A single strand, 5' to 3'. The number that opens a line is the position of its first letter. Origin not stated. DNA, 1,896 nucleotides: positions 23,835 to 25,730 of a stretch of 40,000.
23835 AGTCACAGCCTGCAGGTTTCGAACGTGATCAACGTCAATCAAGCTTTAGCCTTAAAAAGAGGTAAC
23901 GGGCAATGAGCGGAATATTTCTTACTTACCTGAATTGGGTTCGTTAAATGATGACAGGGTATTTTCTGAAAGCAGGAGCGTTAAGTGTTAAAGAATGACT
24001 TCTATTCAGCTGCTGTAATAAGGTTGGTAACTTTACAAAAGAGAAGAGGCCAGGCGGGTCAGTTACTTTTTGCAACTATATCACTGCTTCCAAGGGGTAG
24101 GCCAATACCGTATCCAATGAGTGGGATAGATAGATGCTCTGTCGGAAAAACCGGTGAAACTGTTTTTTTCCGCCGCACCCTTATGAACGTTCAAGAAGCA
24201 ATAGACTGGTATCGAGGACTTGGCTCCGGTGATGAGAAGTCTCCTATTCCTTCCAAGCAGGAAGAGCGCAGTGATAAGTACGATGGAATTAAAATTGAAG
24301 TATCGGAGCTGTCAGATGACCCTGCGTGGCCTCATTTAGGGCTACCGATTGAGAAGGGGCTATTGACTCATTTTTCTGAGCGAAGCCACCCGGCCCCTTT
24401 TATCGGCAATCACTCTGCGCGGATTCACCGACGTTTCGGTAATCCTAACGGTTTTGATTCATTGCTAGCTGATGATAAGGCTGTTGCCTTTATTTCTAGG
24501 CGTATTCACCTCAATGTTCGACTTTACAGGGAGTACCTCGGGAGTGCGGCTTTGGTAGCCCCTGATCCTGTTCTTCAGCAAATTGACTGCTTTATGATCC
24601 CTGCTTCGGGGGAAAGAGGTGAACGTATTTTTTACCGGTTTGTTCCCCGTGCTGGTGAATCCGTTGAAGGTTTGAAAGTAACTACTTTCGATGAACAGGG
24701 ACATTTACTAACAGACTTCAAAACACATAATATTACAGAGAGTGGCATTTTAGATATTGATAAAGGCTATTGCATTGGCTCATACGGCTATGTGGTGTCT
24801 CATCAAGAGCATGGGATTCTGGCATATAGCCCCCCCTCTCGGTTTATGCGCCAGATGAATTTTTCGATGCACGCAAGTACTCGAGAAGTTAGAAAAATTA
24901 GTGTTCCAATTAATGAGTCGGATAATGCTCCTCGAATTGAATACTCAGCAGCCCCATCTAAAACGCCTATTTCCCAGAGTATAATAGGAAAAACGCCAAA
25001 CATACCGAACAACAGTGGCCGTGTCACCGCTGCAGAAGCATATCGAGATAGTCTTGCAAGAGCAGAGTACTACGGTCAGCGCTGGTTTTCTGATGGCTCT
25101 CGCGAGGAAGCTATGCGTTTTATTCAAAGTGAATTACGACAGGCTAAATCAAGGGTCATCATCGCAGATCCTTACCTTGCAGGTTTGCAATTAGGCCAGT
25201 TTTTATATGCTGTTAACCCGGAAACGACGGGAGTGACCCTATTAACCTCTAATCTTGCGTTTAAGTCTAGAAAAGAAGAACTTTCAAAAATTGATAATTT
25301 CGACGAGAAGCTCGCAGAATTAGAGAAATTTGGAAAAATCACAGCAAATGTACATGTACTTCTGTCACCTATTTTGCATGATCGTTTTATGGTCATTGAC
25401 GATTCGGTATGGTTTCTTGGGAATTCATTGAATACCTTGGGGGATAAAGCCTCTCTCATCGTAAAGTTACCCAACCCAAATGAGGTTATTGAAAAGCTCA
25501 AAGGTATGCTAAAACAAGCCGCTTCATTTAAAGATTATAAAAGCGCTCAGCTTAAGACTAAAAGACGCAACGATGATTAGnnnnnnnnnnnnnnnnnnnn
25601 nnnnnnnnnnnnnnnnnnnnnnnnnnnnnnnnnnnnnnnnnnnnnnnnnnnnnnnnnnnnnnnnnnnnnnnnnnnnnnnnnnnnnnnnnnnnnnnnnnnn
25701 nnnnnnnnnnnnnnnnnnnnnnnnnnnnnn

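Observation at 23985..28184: Translationally coupled three-gene cassette: two paralogous HxR-variant PLD-like proteins plus a 663-aa orphan helical protein. Best candidate for an undescribed defence system.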

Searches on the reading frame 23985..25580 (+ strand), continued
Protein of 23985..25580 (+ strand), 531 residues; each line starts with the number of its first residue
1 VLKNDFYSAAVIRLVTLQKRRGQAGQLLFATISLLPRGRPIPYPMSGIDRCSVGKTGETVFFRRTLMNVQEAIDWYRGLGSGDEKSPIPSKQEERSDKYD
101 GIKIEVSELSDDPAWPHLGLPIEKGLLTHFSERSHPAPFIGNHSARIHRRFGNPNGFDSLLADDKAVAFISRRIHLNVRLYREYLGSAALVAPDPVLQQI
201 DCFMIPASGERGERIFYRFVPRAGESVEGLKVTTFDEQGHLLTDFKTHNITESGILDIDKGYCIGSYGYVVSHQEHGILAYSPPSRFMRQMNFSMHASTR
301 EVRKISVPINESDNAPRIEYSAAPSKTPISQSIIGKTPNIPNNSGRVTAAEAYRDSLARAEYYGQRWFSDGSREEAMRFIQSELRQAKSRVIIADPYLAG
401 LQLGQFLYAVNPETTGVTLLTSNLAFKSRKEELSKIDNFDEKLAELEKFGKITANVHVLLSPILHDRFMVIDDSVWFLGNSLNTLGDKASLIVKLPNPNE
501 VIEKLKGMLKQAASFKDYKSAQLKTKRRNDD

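Call 108: get_annotated_region(hit=H4, flank=5000)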
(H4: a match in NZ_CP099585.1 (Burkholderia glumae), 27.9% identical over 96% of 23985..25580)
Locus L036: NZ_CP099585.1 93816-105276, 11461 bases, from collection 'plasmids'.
description: Burkholderia glumae strain GR20004 plasmid unnamed2, complete sequence
organism: Burkholderia glumae (NCBI taxid 337)
taxonomy: Bacteria; Pseudomonadota; Betaproteobacteria; Burkholderiales; Burkholderiaceae; Burkholderia; Burkholderia glumae
host: -; source: Oryza sativa,rice panicle; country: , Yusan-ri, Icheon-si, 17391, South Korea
typing (MOB-suite, as given by PLSDB): conjugative; replicon rep_cluster_1509; relaxase MOBF; mating-pair formation MPF_F
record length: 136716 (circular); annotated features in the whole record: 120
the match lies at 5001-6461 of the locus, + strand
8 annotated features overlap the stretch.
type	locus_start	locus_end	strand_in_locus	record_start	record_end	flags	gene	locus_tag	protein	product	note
CDS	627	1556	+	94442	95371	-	-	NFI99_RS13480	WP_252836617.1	beta-propeller fold lactonase family protein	-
CDS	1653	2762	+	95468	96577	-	-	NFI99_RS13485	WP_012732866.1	crosslink repair DNA glycosylase YcaQ family protein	GO:0036297 - interstrand cross-link repair [Evidence IEA]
CDS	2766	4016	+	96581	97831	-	-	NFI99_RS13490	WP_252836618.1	transporter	-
CDS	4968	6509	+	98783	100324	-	-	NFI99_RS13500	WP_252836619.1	VPA1262 family N-terminal domain-containing protein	-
CDS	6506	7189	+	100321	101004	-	-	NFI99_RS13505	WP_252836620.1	hypothetical protein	-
CDS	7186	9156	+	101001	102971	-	-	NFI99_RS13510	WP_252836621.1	hypothetical protein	-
CDS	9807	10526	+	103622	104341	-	imuA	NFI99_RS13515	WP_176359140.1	translesion DNA synthesis-associated protein ImuA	GO:0051782 - negative regulation of cell division [Evidence IEA]; GO:0009432 - SOS response [Evidence IEA]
CDS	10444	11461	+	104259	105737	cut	-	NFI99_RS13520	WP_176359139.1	DNA polymerase Y family protein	-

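Call 109: get_annotated_region(hit=H5, flank=5000)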
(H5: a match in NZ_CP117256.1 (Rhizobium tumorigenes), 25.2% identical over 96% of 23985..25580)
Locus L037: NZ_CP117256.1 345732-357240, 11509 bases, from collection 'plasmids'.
description: Rhizobium tumorigenes strain 1078 plasmid pRt1078, complete sequence
organism: Rhizobium tumorigenes (NCBI taxid 2041385)
taxonomy: Bacteria; Pseudomonadota; Alphaproteobacteria; Hyphomicrobiales; Rhizobiaceae; Rhizobium; Rhizobium tumorigenes
host: -; source: Rubus sp.,pure bacterial culture,Aerial tumor; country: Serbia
typing (MOB-suite, as given by PLSDB): non-mobilizable
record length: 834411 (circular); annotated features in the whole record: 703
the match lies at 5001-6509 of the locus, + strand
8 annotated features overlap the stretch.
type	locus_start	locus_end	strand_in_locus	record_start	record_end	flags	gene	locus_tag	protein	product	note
CDS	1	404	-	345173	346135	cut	-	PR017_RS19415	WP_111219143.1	ABC transporter permease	GO:0008643 - carbohydrate transport [Evidence IEA]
CDS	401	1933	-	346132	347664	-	-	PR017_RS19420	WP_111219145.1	sugar ABC transporter ATP-binding protein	-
CDS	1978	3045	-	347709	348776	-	-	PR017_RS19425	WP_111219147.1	ABC transporter substrate-binding protein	-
CDS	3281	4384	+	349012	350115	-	-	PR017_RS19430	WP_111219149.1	LacI family DNA-binding transcriptional regulator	-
CDS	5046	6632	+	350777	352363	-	-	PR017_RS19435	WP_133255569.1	VPA1262 family N-terminal domain-containing protein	-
CDS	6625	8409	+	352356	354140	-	-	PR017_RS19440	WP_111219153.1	hypothetical protein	-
CDS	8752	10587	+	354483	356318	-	-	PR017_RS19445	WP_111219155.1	DUF4236 domain-containing protein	-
CDS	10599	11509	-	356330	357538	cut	-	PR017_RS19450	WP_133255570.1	hypothetical protein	-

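Call 111: search_protein_families(library=ncbifam, proteins=[L026:7834-10038:+, L031:6702-9077:+, L032:6571-8574:+, L036:7186-9156:+, L035:7215-9191:+, L037:6625-8409:+, L029:3028-5115:+, L030:2658-4667:+, L034:6560-7258:+, L034:7281-8162:+], max_evalue=10)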
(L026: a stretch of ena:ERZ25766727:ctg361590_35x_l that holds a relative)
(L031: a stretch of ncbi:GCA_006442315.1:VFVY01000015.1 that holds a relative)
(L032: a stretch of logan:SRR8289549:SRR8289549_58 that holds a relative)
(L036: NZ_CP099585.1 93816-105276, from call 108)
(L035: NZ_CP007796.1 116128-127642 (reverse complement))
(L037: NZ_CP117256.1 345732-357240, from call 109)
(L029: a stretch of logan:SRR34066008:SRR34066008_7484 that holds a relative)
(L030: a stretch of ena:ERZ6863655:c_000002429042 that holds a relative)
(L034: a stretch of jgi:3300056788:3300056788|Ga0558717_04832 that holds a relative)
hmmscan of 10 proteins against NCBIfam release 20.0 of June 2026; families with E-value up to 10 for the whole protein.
L026:7834-10038:+ (734 aa): 0 families

L031:6702-9077:+ (791 aa): 0 families

L032:6571-8574:+ (667 aa): 1 family
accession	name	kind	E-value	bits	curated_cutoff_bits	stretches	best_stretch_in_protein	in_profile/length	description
NF005379.0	PRK06922.1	equivalog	0.23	9.8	602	1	493-543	333-383/677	class I SAM-dependent methyltransferase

L036:7186-9156:+ (656 aa): 0 families

L035:7215-9191:+ (658 aa): 0 families

L037:6625-8409:+ (594 aa): 0 families

L029:3028-5115:+ (695 aa): 0 families

L030:2658-4667:+ (669 aa): 0 families

L034:6560-7258:+ (232 aa): 1 family
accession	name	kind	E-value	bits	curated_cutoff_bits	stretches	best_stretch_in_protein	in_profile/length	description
TIGR04367.1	HpnR_B12_rSAM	equivalog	0.12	10.9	650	1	171-210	162-199/490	hopanoid C-3 methylase HpnR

L034:7281-8162:+ (293 aa): 0 families

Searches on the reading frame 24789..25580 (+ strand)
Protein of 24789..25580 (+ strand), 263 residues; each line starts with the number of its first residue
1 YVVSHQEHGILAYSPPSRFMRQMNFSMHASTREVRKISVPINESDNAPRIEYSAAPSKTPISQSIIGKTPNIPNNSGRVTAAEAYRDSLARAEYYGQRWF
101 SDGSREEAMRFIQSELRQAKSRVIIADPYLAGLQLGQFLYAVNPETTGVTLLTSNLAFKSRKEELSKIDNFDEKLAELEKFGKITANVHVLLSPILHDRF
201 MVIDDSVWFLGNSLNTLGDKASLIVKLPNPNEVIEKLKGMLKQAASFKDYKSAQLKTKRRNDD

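Call 41: search_dna_similar(query=window:24789-25580:+, collection=plasmids, mode=protein, max_evalue=10, max_rows=60)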
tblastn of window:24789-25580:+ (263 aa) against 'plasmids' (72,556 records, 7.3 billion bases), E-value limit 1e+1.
Records with a match: 19; places in all: 19; records where one place covers at least 80% of the query: 7.
Best place of each record, by identity: <60% 19.
By first word of the organism name: Bacteroides 3; Rahnella 3; Burkholderia 2; Legionella 2; Bacillus 2; Klebsiella 1; Azospirillum 1; Rhizobium 1; Bradyrhizobium 1; Methylorubrum 1; and 2 more.
By predicted mobility (MOB-suite, as given by PLSDB): non-mobilizable 10; conjugative 7; mobilizable 2.
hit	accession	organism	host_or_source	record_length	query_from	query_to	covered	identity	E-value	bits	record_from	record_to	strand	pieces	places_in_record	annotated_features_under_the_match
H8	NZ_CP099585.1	Burkholderia glumae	Oryza sativa,rice panicle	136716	2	248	94%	31.6%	5e-27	116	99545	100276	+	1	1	VPA1262 family N-terminal domain-containing protein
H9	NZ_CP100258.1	Burkholderia glumae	cell culture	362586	2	248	94%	31.6%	5e-27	116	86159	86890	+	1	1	phospholipase D family protein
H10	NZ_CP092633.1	Klebsiella variicola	Philodendron erubescens,Pure ...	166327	1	259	98%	29.8%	5e-31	128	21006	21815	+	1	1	VPA1262 family N-terminal domain-containing protein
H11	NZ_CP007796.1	Azospirillum argentinense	Triticum aestivum L.,Root,wheat ...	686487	1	263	100%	28.6%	6e-28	119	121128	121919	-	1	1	VPA1262 family N-terminal domain-containing protein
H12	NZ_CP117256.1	Rhizobium tumorigenes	Rubus sp.,pure bacterial culture,Aerial ...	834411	9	250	92%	27.9%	5e-10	67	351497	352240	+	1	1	VPA1262 family N-terminal domain-containing protein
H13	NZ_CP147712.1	Bradyrhizobium septentrionale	Glycine max,cell culture,Root nodule ...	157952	9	250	92%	26.3%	3e-12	73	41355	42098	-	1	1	VPA1262 family N-terminal domain-containing protein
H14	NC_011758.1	Methylorubrum extorquens CM4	-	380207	9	234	86%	26.6%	1e-10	69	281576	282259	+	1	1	VPA1262 family N-terminal domain-containing protein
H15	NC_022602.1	Carnobacterium inhibens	Siberian permafrost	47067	103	249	56%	31.3%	7e-3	45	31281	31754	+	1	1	hypothetical protein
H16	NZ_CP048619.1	Legionella pneumophila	-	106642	96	242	56%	26.8%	8e+0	35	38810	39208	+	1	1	ORF6N domain-containing protein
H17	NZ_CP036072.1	Bacillus wiedmannii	cell culture,soil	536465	102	227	48%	31.3%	4e-2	43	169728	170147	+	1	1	VPA1262 family N-terminal domain-containing protein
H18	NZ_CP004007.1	Legionella oakridgensis ATCC 33761 = DSM 21215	-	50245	91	242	58%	24.7%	5e+0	36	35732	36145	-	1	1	ORF6N domain-containing protein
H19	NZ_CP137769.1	Bacillus cereus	Passiflora edulis Sims,Pure ...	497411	103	234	50%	28.3%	3e-1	40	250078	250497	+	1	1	ATP-binding protein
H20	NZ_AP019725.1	Bacteroides uniformis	Homo sapiens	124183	100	237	52%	26.8%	4e-2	43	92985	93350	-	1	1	rhuM: RhuM family protein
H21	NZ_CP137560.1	Segatella hominis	Homo sapiens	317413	97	237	54%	24.7%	2e-2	44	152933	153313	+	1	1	ORF6N domain-containing protein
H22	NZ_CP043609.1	Bacteroides fragilis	Homo sapiens,cell culture,feces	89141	100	234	51%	25.0%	5e+0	36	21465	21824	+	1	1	rhuM: RhuM family protein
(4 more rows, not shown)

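Call 55: get_annotated_region(hit=H20, flank=3000)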
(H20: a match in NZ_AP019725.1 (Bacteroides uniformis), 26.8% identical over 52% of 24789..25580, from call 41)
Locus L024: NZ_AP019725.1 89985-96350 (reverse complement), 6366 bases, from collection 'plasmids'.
description: Bacteroides uniformis strain NBRC 113350 plasmid pBUN1, complete sequence
organism: Bacteroides uniformis (NCBI taxid 820)
taxonomy: Bacteria; Bacteroidota; Bacteroidia; Bacteroidales; Bacteroidaceae; Bacteroides; Bacteroides uniformis
host: -; source: Homo sapiens; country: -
typing (MOB-suite, as given by PLSDB): mobilizable; relaxase MOBV
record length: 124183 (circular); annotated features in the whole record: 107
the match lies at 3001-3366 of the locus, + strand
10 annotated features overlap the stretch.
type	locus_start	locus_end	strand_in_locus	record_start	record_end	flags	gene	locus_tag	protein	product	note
CDS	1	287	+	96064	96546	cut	-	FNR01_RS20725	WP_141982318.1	DUF3990 domain-containing protein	-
CDS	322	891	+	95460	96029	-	-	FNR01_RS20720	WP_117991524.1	ORF6N domain-containing protein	-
CDS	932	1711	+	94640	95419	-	-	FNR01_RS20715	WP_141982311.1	Fic family protein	-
CDS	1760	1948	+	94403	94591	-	-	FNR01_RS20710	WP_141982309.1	hypothetical protein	-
CDS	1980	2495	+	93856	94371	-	-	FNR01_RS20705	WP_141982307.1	hypothetical protein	-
CDS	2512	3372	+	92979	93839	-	rhuM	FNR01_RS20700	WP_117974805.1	RhuM family protein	-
CDS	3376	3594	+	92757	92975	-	-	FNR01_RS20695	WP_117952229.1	helix-turn-helix transcriptional regulator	-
CDS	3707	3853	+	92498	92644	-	-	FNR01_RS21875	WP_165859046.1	hypothetical protein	-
CDS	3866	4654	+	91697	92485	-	-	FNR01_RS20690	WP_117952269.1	Fic family protein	-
CDS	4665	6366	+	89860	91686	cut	-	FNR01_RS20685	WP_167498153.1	fimbrillin family protein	-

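Call 56: get_annotated_region(hit=H17, flank=6000)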
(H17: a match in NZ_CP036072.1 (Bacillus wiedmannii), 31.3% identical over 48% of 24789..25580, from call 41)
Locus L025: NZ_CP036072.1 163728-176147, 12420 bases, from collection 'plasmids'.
description: Bacillus wiedmannii strain JAS07/5 plasmid p536
organism: Bacillus wiedmannii (NCBI taxid 1890302)
taxonomy: Bacteria; Bacillota; Bacilli; Bacillales; Bacillaceae; Bacillus; Bacillus wiedmannii
host: -; source: cell culture,soil; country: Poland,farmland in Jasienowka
typing (MOB-suite, as given by PLSDB): non-mobilizable; replicon rep_cluster_164,rep_cluster_1698,rep_cluster_1751,rep_cluster_1912
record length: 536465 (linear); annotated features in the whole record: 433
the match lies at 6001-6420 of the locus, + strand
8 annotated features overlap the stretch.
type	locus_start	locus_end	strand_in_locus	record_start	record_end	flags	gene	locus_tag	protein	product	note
CDS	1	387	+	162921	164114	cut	-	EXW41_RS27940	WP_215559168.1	aldolase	-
CDS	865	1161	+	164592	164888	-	-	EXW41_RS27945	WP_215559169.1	hypothetical protein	-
CDS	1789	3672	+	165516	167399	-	-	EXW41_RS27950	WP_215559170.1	AAA family ATPase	-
CDS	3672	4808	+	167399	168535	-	-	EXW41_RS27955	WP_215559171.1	hypothetical protein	-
CDS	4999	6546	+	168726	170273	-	-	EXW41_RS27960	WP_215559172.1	VPA1262 family N-terminal domain-containing protein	-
CDS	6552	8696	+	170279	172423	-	-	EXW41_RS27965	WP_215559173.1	hypothetical protein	-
CDS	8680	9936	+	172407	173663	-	-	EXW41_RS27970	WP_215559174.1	hypothetical protein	-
CDS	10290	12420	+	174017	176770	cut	-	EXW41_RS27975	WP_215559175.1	type I restriction endonuclease subunit R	-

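Call 63: search_protein_families(library=pfam, proteins=[L024:2512-3372:+, L025:4999-6546:+, L025:6552-8696:+, L025:8680-9936:+], max_evalue=0.01)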
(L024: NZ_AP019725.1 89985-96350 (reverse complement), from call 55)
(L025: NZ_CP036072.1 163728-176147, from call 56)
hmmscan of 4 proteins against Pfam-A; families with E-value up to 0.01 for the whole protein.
L024:2512-3372:+ (286 aa): 1 family
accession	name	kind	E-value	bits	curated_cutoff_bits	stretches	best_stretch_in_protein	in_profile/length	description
PF13310.11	Virulence_RhuM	-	5.7e-24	85.2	33.7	1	62-143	1-82/252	Virulence protein RhuM family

L025:4999-6546:+ (515 aa): 0 families

L025:6552-8696:+ (714 aa): 0 families

L025:8680-9936:+ (418 aa): 0 families

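Call 64: search_protein_families(library=ncbifam, proteins=[L025:6552-8696:+, L025:8680-9936:+, L025:4999-6546:+], max_evalue=10)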
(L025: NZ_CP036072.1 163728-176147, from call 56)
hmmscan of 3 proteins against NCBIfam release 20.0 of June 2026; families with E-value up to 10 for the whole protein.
L025:6552-8696:+ (714 aa): 0 families

L025:8680-9936:+ (418 aa): 1 family
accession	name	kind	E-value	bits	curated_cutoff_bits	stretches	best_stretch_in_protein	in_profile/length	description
NF047832.1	caspase_w_EACC1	subfamily_domain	0.21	11.1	140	1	249-322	62-132/211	caspase, EACC1-associated type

L025:4999-6546:+ (515 aa): 2 families
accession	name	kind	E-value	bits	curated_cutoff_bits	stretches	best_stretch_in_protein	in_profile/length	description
NF040700.1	VPA1262_N_dom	domain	6.5e-24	84.5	80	1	201-490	177-476/478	VPA1262 family N-terminal domain-containing protein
NF040699.1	VPA1262_fam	subfamily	1.5e-06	26.4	325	1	248-449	286-499/1026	VPA1262 family protein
